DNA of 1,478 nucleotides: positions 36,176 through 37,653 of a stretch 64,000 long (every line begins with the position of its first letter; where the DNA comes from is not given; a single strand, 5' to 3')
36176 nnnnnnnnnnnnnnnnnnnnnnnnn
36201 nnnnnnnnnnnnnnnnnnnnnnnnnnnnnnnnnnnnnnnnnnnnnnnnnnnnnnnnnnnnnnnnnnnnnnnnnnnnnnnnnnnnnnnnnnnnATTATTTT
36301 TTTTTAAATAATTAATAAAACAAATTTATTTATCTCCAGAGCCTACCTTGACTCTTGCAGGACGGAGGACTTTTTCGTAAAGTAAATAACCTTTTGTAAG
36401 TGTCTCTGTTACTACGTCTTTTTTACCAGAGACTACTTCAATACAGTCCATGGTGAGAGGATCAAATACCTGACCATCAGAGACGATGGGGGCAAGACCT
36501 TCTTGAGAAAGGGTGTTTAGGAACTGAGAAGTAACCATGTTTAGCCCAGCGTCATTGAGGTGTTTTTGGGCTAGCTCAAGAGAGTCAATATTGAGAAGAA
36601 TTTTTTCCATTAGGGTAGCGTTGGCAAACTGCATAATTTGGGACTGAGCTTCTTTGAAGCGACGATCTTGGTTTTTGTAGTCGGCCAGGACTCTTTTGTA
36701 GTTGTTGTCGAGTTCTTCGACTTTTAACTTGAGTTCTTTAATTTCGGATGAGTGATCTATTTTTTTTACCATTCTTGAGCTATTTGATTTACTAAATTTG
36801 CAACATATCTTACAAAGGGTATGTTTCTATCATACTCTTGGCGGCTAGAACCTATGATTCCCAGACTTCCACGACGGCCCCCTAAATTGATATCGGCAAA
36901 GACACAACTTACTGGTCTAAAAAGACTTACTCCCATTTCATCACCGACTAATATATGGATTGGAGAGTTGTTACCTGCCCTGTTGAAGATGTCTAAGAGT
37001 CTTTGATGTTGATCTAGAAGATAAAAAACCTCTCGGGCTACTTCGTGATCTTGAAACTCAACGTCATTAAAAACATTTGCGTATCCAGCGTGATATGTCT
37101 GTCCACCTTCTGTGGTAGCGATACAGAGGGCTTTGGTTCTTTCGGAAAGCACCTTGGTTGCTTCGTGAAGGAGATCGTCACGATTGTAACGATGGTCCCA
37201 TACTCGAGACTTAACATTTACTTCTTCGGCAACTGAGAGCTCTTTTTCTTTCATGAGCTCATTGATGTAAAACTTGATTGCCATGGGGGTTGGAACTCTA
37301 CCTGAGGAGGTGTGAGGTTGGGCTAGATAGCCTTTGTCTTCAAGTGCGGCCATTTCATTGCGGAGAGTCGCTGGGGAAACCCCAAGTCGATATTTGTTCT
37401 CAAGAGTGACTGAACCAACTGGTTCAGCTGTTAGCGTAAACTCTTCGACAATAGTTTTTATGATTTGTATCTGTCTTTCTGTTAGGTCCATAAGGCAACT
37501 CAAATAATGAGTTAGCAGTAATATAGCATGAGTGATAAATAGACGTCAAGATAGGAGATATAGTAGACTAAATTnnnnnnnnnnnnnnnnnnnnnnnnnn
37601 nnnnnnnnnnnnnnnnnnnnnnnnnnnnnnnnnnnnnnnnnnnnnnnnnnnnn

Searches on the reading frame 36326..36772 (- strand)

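Call 36: search_protein_families(library=pfam, proteins=[window:36326-36772:-], max_evalue=0.001)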
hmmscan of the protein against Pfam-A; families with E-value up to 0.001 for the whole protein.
window:36326-36772:- (148 aa): 2 families
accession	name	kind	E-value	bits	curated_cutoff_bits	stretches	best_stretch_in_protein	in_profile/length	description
PF01025.24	GrpE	-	7.3e-28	97.7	25.8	1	8-144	17-164/165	GrpE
PF14523.12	Syntaxin_2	-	0.00088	19.7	26.5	1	3-57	61-115/134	Syntaxin-like protein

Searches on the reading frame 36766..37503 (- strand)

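Call 37: search_protein_families(library=pfam, proteins=[window:36766-37503:-], max_evalue=0.001)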
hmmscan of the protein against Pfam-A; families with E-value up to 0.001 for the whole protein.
window:36766-37503:- (245 aa): 1 family
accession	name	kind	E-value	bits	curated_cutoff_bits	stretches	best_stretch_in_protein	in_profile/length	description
PF01628.27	HrcA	-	5.7e-17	62.8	22.2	1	77-228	75-215/215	HrcA protein C terminal domain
